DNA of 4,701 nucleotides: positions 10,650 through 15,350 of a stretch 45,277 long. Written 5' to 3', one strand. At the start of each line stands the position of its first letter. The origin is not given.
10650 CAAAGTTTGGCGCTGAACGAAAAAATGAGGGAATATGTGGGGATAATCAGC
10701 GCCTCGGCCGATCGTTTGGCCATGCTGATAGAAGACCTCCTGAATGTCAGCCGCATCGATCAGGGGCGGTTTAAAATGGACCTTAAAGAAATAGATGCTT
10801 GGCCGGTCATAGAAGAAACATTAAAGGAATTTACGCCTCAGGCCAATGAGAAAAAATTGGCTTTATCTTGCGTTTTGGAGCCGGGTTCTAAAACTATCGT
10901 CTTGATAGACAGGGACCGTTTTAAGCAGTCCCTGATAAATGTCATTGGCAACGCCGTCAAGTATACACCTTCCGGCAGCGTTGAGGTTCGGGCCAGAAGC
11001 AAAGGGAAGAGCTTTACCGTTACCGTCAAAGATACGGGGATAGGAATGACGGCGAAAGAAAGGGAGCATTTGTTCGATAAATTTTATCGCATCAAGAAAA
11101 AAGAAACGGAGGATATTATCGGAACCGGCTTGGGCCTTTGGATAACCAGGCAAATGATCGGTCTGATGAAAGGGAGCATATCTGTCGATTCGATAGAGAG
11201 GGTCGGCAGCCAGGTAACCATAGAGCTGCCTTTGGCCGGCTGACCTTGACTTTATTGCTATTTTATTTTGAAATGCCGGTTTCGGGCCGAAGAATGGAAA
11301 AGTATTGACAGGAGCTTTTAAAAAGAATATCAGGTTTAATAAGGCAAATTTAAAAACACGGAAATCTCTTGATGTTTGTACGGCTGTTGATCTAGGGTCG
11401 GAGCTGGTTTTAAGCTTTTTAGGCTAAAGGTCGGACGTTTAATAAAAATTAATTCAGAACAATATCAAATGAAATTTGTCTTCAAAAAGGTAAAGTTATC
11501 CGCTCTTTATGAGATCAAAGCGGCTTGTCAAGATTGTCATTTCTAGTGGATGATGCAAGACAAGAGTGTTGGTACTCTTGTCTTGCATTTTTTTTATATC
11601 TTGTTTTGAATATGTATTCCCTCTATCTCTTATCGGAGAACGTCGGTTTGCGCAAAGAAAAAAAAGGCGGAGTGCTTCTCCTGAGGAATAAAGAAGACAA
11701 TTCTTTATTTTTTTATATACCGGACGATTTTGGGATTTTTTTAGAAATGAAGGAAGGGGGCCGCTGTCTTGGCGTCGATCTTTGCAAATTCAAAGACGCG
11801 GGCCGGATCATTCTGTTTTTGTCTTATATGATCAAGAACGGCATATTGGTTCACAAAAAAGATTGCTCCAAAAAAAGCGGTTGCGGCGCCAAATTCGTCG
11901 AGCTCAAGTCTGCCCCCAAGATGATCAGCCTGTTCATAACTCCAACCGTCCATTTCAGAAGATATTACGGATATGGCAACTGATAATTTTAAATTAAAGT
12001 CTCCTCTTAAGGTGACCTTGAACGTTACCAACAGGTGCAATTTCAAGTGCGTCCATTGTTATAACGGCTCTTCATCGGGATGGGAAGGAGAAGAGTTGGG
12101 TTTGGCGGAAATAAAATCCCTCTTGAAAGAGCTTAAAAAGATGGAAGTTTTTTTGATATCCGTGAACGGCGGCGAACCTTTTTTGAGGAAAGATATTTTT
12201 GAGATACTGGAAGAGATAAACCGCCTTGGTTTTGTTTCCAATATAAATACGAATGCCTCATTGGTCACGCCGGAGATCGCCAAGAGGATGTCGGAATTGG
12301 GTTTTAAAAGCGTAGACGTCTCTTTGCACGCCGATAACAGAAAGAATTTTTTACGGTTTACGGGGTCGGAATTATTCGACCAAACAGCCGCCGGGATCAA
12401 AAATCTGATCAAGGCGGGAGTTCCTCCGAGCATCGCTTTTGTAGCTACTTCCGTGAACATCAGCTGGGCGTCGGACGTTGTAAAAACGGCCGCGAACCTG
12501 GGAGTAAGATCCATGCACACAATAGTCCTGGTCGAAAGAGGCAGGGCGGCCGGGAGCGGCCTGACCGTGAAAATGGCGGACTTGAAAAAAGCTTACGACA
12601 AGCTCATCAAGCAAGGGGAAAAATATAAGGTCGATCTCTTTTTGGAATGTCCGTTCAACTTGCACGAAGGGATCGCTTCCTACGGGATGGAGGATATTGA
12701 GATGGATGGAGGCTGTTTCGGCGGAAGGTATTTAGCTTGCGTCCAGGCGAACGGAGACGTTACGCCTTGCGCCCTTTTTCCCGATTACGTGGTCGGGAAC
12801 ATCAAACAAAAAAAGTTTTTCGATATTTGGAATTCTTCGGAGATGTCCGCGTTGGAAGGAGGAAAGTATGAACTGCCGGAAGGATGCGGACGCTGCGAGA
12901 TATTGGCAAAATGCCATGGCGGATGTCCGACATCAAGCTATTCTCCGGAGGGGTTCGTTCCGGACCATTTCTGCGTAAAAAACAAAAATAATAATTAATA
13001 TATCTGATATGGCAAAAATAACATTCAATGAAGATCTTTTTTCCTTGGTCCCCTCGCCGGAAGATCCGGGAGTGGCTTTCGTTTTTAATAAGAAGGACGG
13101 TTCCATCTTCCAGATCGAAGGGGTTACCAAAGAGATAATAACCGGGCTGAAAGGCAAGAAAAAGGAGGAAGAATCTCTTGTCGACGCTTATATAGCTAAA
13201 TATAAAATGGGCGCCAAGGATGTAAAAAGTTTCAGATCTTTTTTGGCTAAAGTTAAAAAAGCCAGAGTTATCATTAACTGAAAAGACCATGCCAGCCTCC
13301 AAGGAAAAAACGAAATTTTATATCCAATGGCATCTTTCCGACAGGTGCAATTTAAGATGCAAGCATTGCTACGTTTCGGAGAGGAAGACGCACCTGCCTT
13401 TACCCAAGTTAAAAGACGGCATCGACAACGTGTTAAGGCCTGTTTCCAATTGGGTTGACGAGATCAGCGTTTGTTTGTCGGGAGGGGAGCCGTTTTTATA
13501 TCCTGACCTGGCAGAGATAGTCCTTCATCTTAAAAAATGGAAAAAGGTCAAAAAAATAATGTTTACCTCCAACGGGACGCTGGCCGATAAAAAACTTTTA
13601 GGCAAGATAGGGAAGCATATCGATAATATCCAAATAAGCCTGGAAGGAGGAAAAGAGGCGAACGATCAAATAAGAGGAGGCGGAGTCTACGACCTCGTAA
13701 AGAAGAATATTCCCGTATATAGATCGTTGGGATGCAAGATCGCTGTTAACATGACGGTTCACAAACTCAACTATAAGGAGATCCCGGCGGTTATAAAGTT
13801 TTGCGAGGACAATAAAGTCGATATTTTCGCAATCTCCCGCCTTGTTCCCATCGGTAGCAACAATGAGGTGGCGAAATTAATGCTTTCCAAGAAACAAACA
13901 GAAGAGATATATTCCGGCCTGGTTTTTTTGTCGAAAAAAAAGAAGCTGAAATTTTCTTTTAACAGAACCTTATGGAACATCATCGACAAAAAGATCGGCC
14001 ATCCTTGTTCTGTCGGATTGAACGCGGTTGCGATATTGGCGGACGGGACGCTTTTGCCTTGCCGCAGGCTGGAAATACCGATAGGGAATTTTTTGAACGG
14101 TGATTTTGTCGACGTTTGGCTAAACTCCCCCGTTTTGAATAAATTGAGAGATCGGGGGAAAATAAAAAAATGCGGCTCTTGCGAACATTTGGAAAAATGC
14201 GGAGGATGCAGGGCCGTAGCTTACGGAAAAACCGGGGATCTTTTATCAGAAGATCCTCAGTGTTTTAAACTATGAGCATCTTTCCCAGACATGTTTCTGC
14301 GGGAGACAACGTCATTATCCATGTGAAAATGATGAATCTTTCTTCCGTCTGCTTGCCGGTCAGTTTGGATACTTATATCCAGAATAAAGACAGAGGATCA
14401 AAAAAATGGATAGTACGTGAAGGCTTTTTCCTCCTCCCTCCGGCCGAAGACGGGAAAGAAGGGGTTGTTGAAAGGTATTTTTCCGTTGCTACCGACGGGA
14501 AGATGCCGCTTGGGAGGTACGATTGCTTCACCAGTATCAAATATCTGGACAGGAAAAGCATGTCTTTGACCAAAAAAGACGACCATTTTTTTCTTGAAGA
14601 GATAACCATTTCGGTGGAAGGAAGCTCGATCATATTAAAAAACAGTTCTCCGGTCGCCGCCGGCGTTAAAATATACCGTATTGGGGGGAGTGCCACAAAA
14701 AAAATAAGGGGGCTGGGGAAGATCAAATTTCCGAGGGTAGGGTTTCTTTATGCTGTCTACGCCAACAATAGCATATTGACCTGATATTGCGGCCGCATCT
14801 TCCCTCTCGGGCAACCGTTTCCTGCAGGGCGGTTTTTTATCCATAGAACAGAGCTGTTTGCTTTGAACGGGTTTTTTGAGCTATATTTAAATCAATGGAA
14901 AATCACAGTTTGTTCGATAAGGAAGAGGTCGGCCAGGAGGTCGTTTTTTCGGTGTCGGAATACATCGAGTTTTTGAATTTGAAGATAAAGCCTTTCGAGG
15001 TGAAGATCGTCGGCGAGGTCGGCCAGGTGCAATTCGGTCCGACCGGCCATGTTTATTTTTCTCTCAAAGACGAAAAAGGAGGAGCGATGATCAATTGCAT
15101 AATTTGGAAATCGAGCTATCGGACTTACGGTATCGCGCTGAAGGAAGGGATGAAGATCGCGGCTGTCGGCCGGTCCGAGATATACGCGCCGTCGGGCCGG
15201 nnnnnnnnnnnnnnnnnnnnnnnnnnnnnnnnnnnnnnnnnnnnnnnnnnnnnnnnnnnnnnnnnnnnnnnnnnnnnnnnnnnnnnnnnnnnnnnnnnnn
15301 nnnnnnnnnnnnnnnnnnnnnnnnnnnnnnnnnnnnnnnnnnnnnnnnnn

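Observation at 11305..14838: Unassigned RiPP-like maturation operon: two radical SAM/SPASM enzymes flanking a PqqD-like recognition protein, plus two unknown ORFs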

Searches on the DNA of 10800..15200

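Call 86: search_rna_families(source=window, start=10800, end=15200, threshold=evalue, max_evalue=1)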
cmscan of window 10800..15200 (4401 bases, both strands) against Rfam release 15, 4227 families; matches with E-value up to 1: 2.
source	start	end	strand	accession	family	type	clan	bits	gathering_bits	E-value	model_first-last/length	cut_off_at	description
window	14244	14322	-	RF01177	snR67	Gene; snRNA; snoRNA; CD-box;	CL00053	21.1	55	0.44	1-83/83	no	Small nucleolar RNA snR67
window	10800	10845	+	RF00317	snoZ163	Gene; snRNA; snoRNA; CD-box;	-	20.9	39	0.4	1-90/90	no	Small nucleolar RNA Z163/Z177 family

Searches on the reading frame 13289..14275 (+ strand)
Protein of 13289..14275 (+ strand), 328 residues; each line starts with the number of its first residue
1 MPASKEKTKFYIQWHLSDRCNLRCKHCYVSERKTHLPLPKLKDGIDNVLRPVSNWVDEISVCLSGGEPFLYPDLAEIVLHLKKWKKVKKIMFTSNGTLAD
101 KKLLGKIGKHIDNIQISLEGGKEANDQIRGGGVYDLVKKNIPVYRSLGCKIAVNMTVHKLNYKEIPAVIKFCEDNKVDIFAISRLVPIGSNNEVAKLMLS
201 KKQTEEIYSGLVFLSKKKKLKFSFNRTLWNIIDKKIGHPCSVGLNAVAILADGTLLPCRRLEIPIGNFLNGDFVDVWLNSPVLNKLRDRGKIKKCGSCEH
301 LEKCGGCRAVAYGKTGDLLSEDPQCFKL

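Call 3: search_protein_families(library=pfam, proteins=[window:13289-14275:+], max_evalue=0.1)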
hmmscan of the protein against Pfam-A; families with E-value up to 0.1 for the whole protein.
window:13289-14275:+ (328 aa): 4 families
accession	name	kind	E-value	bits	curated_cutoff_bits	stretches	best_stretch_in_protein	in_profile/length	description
PF04055.27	Radical_SAM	-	1.6e-20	74.4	29.5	1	16-172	3-166/166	Radical SAM superfamily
PF13186.11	SPASM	-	2.6e-08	34.5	21.5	1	240-299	1-67/67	Iron-sulfur cluster-binding domain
PF13353.11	Fer4_12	-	0.0001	23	22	1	19-120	14-115/137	4Fe-4S single cluster domain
PF09564.16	RE_NgoBV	-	0.092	12.6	25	0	104-153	143-193/238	NgoBV restriction endonuclease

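Call 4: search_protein_families(library=ncbifam, proteins=[window:13289-14275:+], max_evalue=0.1)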
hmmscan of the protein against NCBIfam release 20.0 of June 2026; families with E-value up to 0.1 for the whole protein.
window:13289-14275:+ (328 aa): 81 families (the best 25 are shown)
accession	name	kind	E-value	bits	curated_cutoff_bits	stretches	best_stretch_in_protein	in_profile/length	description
TIGR04340.1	rSAM_ACGX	hypoth_equivalog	4.6e-52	177.3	400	1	9-327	2-339/341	radical SAM/SPASM domain protein, ACGX system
TIGR04053.2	TIGR04053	equivalog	1.3e-41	143.1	395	2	6-220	4-219/366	TIGR04053 family radical SAM/SPASM domain-containing protein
TIGR04545.1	rSAM_ahbD_hemeb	equivalog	8.9e-40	137.1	500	2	12-221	2-209/339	heme b synthase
TIGR04082.1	rSAM_for_selen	equivalog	1.7e-39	136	350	1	10-326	199-516/516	thio(seleno)oxazole modification radical SAM maturase SbtM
TIGR04055.1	rSAM_NirJ2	equivalog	2e-37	129.5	500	1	12-326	2-323/326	putative heme d1 biosynthesis radical SAM protein NirJ2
TIGR04051.1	rSAM_NirJ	equivalog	3.2e-35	121.7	515.45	2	13-206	5-197/354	heme d1 biosynthesis radical SAM protein NirJ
TIGR04303.1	GeoRSP_rSAM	equivalog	4.3e-33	115.3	400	1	9-326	4-325/325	GeoRSP system radical SAM/SPASM protein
TIGR04054.1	rSAM_NirJ1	equivalog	1e-30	106.7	650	2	12-207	38-232/387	putative heme d1 biosynthesis radical SAM protein NirJ1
TIGR04546.1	rSAM_ahbC_deAc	equivalog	3.2e-30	105.2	650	2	9-208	38-236/390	12,18-didecarboxysiroheme deacetylase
NF047865.1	rSAM_PapB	equivalog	1.4e-29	103.4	340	1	15-318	8-327/330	PapB family radical SAM/SPASM ranthipeptide maturase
TIGR04250.1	SCM_rSAM_ScmE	equivalog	2.4e-28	99.1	400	2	15-175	8-168/358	SynChlorMet cassette radical SAM/SPASM protein ScmE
TIGR03962.1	mycofact_rSAM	equivalog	2.3e-26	92.8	265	1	12-326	14-332/339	mycofactocin radical SAM maturase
NF050035.1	rSAM_WgK_link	exception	2.1e-25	89.5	650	2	12-225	11-223/367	radical SAM/SPASM peptide maturase WgkB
TIGR04347.1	pseudo_SAM_Halo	equivalog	3.4e-24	85.8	525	2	6-207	34-234/390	TIGR04347 family pseudo-SAM/SPASM protein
TIGR02109.1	PQQ_syn_pqqE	equivalog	2.9e-22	79.1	381.35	1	15-327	12-332/358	pyrroloquinoline quinone biosynthesis protein PqqE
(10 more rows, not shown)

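Call 63: search_solved_structures(query=window:13289-14272:+, max_evalue=0.00001)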
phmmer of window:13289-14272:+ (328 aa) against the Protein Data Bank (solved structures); distinct sequences matched with E-value up to 0.00001: 15.
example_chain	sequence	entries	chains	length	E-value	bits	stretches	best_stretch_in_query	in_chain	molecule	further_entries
6c8v_A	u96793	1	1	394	7.9e-16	61.4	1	15-325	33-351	Coenzyme PQQ synthesis protein E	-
5v1q_A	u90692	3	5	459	1.1e-14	57.7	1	17-308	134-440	Radical SAM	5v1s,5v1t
6efn_A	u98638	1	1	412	1.8e-13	53.7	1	15-295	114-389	Sporulation killing factor maturation protein SkfB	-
5wgg_A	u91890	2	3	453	4.4e-13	52.4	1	14-137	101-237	Radical SAM domain protein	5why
6b4c_A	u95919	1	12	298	5.6e-12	48.8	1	11-164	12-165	Viperin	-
9dgw_A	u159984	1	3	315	5.9e-12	48.7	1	11-164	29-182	Radical SAM core domain-containing protein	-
9dfw_A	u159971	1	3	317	6.1e-12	48.6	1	11-164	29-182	Radical SAM core domain-containing protein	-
7n7i_A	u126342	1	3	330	7.2e-12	48.4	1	11-164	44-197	Viperin-like enzyme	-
9dfu_A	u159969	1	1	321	3.1e-09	39.7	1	11-165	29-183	Radical SAM core domain-containing protein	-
9dfn_A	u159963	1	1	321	4.1e-08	36.1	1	12-165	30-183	Radical SAM core domain-containing protein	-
1tv7_A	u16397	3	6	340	7.4e-07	31.9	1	15-192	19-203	Molybdenum cofactor biosynthesis protein A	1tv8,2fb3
2fb2_A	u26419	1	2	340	8.9e-07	31.7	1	16-192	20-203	Molybdenum cofactor biosynthesis protein A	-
7n7h_A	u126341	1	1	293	1.3e-06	31.1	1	12-126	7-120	VIPERIN-LIKE ENZYME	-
6q2p_A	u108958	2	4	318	1.8e-06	30.6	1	6-132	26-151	Radical S-adenosyl methionine domain-containing protein 2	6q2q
5vsl_A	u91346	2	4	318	1.9e-06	30.6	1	6-132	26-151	Radical S-adenosyl methionine domain-containing protein 2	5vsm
